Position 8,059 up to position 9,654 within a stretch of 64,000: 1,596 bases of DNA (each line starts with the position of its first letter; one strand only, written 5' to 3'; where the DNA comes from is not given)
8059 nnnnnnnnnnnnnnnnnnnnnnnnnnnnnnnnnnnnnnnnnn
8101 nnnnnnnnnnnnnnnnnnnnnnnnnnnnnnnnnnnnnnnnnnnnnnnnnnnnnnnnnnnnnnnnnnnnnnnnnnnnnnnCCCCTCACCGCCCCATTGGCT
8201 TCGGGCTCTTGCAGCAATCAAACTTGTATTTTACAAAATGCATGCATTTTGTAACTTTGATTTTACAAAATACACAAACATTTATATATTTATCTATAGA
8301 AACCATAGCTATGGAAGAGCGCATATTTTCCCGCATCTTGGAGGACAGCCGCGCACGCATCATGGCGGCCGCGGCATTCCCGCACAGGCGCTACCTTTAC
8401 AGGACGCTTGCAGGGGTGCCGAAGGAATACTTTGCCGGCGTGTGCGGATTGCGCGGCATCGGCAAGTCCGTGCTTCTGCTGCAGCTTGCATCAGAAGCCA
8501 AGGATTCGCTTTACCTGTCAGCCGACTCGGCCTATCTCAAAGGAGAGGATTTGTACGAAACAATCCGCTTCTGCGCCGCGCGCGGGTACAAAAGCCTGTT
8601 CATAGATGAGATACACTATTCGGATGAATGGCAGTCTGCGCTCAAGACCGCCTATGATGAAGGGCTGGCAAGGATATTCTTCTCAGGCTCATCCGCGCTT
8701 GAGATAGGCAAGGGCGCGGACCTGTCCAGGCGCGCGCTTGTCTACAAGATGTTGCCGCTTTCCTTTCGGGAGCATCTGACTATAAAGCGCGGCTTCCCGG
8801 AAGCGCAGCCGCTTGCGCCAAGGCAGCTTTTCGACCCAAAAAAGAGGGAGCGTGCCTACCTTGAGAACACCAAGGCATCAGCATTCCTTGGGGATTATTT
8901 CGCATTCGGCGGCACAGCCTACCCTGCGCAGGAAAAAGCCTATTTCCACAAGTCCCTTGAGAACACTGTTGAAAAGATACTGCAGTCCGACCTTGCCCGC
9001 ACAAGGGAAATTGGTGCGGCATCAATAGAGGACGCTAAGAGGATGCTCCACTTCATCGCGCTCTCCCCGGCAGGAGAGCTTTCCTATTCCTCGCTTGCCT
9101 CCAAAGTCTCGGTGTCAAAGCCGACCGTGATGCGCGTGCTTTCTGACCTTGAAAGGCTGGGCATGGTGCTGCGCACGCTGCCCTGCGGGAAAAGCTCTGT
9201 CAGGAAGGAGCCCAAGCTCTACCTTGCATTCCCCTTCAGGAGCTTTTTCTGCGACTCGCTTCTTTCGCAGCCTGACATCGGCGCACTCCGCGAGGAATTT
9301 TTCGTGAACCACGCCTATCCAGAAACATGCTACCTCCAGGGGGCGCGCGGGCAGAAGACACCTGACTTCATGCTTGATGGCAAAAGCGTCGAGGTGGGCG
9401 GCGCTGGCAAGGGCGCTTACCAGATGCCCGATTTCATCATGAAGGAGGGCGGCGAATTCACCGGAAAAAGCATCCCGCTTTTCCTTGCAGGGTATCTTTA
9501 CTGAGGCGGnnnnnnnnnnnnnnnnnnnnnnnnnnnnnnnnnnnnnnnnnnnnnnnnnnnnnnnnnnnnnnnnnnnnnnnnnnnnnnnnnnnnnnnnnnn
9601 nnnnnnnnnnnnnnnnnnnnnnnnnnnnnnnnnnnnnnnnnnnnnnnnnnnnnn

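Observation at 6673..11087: Octapeptide-periodic Cys-ladder protein family I could not place, present as a split A+B pair and as two fused paralogs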

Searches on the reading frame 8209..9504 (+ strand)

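Call 10: search_protein_families(library=pfam, proteins=[window:8209-9504:+], max_evalue=0.01)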
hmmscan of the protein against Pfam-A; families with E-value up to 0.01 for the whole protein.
window:8209-9504:+ (431 aa): 11 families
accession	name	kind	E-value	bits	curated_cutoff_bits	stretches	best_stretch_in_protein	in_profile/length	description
PF13173.12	AAA_14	-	6.6e-22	78.3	27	1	77-189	6-128/129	AAA domain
PF13635.12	DUF4143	-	1.4e-06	28.6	28.1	1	271-341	11-84/160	Domain of unknown function (DUF4143)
PF12802.13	MarR_2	-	0.00017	22.1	27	1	278-320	9-50/61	MarR family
PF01047.28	MarR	-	0.0004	20.7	24.6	1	288-323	15-50/59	MarR family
PF00392.27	GntR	-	0.00057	19.9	27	1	284-322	17-56/64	Bacterial regulatory proteins, gntR family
PF01978.25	TrmB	-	0.00089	19.5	25.6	1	282-341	14-65/68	Sugar-specific transcriptional regulator TrmB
PF13730.12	HTH_36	-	0.0011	19.2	25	1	278-318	9-53/55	Helix-turn-helix domain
PF09339.16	HTH_IclR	-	0.0036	17.5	22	1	288-320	15-48/52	IclR helix-turn-helix domain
PF13412.12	HTH_24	-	0.0044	17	21.9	1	289-320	16-47/48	Winged helix-turn-helix DNA-binding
PF25213.1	HVO_A0261_N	-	0.0071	16.6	35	0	289-322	23-56/86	HVO_A0261 N-terminal domain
PF01418.23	HTH_6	-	0.0099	16.3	28.3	0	288-311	32-55/77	Helix-turn-helix domain, rpiR family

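Call 61: search_protein_families(library=padloc, proteins=[window:8305-9501:+], max_evalue=0.01)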
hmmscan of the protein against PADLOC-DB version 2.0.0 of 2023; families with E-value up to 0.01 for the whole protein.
window:8305-9501:+ (399 aa): 11 families
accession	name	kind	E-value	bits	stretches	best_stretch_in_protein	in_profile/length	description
PDLC04787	PDC-S01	-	4.7e-22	76.4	1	19-307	5-294/412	-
PDLC04789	PDC-S01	-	9.4e-19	65.7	1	40-302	16-256/375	-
PDLC04790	PDC-S01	-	9.9e-15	52.2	1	46-298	32-277/422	-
PDLC04791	PDC-S01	-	8.5e-06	22.7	1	39-139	17-130/395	-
PDLC01720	Csa3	-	9.4e-05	20.9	1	242-299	24-84/118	Csa3_1_CAS-I-II-III-IV-V-VI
PDLC04786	PDC-S01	-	0.002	15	1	94-225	87-215/439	-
PDLC01434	CasR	-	0.0023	15.8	1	252-289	136-172/191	"CAS-I,CAS-II,CAS-III,CAS-IV,CAS-V,CAS-VI; associated_signaling"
PDLC01438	Csa3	-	0.0026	15.9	1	235-296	143-191/305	"CAS-I,CAS-II,CAS-III,CAS-IV,CAS-V,CAS-VI; associated_signaling"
PDLC01268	CasR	-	0.0057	14.6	1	249-288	129-167/179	"CAS-I,CAS-II,CAS-III,CAS-IV,CAS-V,CAS-VI; associated_signaling"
PDLC01044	Csa3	-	0.0062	14.4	1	252-288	144-179/194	Type I-A associated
PDLC01879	CARF3--CARF_TM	-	0.0073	14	1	241-296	155-206/222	-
